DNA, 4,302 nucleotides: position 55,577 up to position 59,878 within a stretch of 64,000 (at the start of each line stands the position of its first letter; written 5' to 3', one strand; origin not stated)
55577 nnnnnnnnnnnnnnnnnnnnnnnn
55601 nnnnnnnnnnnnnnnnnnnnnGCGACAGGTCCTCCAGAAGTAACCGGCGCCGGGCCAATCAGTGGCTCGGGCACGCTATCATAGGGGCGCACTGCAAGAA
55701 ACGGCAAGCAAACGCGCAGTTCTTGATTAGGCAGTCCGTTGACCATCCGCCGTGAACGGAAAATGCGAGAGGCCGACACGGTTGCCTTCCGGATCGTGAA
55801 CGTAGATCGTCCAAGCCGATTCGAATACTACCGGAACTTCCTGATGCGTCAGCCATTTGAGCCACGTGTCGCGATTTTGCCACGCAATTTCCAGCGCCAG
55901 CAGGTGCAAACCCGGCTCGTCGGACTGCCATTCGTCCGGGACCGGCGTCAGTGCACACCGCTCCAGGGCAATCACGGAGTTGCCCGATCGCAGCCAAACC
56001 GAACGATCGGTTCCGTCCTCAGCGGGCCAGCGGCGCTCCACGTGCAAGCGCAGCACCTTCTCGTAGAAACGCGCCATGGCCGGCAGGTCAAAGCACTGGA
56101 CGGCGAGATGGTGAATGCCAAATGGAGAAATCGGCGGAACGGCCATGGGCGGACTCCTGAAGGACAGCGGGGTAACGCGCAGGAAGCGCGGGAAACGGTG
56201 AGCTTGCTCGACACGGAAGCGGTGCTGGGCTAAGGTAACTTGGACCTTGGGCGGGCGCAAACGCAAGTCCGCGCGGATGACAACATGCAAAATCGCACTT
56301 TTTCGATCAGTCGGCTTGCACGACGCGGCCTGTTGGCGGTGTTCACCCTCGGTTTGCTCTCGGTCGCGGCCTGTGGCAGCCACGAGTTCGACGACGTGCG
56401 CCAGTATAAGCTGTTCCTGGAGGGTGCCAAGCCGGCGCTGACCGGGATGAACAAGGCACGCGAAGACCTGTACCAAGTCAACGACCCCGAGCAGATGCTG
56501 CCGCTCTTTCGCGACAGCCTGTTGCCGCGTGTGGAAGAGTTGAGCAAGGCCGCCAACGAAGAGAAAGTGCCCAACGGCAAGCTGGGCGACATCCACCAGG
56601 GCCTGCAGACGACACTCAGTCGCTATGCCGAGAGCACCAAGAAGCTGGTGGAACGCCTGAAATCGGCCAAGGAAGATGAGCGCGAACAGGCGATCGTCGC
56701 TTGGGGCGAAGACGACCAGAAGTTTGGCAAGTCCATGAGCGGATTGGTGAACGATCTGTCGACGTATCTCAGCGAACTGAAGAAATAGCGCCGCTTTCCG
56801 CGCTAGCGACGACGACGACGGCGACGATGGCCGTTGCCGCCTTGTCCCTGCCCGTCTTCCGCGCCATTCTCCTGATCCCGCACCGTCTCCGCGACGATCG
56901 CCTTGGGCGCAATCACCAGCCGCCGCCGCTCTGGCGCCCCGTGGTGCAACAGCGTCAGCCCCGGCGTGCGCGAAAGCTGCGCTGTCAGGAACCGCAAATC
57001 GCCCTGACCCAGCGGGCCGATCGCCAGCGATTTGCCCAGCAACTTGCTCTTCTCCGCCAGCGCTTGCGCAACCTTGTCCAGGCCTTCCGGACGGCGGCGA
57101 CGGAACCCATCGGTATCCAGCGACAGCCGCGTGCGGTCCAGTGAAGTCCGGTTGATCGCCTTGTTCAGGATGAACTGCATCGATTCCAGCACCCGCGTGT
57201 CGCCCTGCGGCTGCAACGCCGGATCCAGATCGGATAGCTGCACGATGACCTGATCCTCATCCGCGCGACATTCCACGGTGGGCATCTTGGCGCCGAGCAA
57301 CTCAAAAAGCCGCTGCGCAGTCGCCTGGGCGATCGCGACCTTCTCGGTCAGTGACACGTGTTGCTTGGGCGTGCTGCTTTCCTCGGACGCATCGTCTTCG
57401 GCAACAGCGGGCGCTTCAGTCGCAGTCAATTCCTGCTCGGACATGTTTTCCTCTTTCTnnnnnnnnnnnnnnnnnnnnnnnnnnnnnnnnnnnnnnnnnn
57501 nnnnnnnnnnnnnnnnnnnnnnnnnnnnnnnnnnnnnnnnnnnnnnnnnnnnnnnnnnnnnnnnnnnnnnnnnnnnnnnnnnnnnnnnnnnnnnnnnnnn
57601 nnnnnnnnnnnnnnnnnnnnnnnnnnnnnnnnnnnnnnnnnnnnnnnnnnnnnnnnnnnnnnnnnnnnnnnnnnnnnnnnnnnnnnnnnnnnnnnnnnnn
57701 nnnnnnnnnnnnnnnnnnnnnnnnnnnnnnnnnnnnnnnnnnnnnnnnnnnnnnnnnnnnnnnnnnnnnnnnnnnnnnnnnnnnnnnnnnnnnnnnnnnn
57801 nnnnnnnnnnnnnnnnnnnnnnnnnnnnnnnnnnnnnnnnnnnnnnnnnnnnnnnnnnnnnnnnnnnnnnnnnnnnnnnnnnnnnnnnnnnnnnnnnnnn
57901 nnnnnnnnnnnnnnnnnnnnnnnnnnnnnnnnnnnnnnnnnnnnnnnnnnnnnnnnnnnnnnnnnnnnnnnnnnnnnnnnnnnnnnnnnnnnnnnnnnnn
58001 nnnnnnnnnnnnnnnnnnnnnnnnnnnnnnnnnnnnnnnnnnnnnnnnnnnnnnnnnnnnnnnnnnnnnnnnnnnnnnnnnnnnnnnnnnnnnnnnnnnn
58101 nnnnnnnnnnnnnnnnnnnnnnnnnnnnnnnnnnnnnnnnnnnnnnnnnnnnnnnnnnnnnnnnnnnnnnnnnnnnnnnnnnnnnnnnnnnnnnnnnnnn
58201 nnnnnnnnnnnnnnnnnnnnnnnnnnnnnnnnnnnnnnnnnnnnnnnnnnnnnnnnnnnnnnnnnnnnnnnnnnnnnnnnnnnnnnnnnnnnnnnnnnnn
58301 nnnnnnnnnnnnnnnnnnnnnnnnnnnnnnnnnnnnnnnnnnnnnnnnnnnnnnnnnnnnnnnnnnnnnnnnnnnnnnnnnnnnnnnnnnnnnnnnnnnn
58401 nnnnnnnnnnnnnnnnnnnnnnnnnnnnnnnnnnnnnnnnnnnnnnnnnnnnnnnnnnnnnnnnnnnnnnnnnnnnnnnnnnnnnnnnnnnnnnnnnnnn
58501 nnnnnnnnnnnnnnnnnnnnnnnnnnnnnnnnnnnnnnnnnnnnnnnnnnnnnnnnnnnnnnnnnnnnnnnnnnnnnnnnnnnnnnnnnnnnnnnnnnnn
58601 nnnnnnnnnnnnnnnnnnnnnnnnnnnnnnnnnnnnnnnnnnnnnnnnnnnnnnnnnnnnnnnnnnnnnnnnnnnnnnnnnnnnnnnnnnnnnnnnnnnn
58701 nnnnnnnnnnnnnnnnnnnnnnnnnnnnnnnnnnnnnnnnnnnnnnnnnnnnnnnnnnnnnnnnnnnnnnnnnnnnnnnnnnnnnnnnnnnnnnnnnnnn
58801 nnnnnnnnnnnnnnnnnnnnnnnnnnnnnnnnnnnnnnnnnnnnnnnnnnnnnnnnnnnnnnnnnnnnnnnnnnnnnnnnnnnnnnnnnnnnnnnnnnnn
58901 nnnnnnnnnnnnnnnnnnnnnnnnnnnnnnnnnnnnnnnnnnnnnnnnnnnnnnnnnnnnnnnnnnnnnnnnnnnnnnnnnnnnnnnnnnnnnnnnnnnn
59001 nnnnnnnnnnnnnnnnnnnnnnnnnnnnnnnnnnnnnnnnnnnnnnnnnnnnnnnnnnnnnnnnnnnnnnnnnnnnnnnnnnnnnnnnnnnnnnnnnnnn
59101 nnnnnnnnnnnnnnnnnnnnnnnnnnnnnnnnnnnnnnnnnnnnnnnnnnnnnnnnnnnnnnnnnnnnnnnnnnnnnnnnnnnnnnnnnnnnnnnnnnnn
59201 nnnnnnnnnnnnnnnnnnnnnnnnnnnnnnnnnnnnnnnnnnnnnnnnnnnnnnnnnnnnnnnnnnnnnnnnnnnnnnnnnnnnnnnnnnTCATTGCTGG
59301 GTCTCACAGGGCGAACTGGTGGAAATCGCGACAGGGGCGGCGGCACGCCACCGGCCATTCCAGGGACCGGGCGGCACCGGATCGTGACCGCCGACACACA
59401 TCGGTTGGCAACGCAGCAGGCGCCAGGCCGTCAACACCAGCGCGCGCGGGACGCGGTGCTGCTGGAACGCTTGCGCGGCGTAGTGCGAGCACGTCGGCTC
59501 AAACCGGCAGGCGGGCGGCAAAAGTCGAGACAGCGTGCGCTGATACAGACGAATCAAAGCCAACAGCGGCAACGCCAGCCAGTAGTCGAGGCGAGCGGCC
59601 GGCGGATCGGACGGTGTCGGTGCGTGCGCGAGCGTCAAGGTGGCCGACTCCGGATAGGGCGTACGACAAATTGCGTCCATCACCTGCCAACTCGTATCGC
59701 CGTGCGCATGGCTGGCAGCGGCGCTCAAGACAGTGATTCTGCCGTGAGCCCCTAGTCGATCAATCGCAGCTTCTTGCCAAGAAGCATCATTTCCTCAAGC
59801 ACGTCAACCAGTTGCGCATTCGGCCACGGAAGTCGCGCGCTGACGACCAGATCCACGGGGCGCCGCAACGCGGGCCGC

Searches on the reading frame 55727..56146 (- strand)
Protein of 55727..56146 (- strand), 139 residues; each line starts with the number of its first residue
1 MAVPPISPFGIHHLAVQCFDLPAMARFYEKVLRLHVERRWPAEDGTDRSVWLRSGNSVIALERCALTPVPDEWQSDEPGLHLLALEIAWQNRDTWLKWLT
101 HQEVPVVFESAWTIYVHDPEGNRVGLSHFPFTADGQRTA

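Call 15: search_protein_families(library=pfam, proteins=[window:55727-56146:-], max_evalue=0.1)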
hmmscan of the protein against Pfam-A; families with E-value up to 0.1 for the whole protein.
window:55727-56146:- (139 aa): 3 families
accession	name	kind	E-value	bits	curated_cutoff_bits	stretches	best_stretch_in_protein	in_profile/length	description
PF00903.31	Glyoxalase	-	2e-09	38.3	20.6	1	10-124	1-119/121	Glyoxalase/Bleomycin resistance protein/Dioxygenase superfamily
PF13669.12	Glyoxalase_4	-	4e-05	24.3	27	1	12-109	1-96/109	Glyoxalase/Bleomycin resistance protein/Dioxygenase superfamily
PF18029.7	Glyoxalase_6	-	0.00093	20.3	23.6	1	14-124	2-103/106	Glyoxalase-like domain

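Call 66: search_protein_families(library=padloc, proteins=[window:55727-56146:-], max_evalue=0.01)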
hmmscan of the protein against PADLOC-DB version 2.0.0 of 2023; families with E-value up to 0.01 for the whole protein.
window:55727-56146:- (139 aa): 0 families

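Call 67: search_protein_families(library=ncbifam, proteins=[window:55727-56146:-], max_evalue=0.001)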
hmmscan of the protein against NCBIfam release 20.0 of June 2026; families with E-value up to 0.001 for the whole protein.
window:55727-56146:- (139 aa): 1 family
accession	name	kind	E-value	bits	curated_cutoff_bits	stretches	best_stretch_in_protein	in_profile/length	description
NF050075.1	SMU1112c_YaeR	equivalog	0.00084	19.6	140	0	11-104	4-95/125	SMU1112c/YaeR family gloxylase I-like metalloprotein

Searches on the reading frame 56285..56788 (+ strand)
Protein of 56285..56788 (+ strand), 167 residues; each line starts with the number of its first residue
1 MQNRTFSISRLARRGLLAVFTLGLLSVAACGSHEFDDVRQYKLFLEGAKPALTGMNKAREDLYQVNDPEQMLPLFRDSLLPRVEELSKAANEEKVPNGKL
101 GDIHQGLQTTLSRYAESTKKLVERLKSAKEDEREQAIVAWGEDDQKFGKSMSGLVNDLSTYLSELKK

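Call 15: search_protein_families(library=pfam, proteins=[window:56285-56788:+], max_evalue=0.1)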
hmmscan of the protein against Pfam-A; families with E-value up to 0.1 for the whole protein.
window:56285-56788:+ (167 aa): 1 family
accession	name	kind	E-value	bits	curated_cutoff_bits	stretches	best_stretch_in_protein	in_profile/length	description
PF01442.23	Apolipoprotein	-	0.018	15.2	90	1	102-167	22-84/190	Apolipoprotein A1/A4/E domain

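Call 66: search_protein_families(library=padloc, proteins=[window:56285-56788:+], max_evalue=0.01)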
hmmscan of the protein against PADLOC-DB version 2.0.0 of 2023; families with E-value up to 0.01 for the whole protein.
window:56285-56788:+ (167 aa): 0 families

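Call 67: search_protein_families(library=ncbifam, proteins=[window:56285-56788:+], max_evalue=0.001)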
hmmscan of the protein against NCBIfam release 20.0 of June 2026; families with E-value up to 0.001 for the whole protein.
window:56285-56788:+ (167 aa): 0 families

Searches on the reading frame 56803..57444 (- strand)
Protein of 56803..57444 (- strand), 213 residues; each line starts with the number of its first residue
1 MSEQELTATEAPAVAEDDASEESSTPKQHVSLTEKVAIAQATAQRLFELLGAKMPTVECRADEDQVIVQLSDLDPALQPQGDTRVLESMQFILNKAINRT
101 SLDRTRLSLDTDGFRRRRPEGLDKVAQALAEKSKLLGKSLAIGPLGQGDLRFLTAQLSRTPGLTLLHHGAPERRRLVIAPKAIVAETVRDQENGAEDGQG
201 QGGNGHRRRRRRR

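Call 15: search_protein_families(library=pfam, proteins=[window:56803-57444:-], max_evalue=0.1)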
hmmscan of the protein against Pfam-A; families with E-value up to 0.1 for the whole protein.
window:56803-57444:- (213 aa): 0 families

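Call 67: search_protein_families(library=ncbifam, proteins=[window:56803-57444:-], max_evalue=0.001)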
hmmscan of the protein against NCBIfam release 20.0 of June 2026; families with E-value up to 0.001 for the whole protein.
window:56803-57444:- (213 aa): 1 family
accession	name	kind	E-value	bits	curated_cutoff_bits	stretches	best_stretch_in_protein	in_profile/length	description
NF041568.1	Jag_EloR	equivalog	4.9e-15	56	145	1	35-180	58-203/203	RNA-binding cell elongation regulator Jag/EloR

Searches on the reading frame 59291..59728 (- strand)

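Call 67: search_protein_families(library=ncbifam, proteins=[window:59291-59728:-], max_evalue=0.001)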
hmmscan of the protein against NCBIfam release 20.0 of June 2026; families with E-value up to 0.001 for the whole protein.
window:59291-59728:- (145 aa): 1 family
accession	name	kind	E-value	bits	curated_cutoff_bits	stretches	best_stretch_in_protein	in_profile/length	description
TIGR00278.2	TIGR00278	equivalog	7e-22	77.1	40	1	55-114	4-63/64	membrane protein insertion efficiency factor YidD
